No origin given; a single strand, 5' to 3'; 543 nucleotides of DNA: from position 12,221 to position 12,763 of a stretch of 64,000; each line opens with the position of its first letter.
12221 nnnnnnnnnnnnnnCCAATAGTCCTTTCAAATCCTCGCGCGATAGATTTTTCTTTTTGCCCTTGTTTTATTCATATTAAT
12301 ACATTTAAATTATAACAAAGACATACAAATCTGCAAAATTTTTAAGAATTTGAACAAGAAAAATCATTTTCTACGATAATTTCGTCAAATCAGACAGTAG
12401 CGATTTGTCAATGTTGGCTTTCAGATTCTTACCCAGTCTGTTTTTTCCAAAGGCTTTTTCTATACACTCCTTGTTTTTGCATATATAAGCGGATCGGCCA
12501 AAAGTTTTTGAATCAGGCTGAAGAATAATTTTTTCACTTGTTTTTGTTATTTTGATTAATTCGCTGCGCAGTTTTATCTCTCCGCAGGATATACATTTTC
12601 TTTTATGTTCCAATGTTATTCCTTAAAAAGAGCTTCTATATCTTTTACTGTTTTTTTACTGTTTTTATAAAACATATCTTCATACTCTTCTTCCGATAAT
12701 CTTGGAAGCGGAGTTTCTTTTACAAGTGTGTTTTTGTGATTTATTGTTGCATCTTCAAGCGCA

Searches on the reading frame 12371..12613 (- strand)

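Call 48: search_protein_families(library=pfam, proteins=[window:12371-12613:-], max_evalue=0.00001)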
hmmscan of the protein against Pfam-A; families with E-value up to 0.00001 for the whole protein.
window:12371-12613:- (80 aa): 1 family
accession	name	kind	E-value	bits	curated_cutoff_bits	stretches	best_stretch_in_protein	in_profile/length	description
PF04296.18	YlxR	-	7.2e-22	77.5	26.9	1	5-77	1-74/75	Protein of unknown function (DUF448)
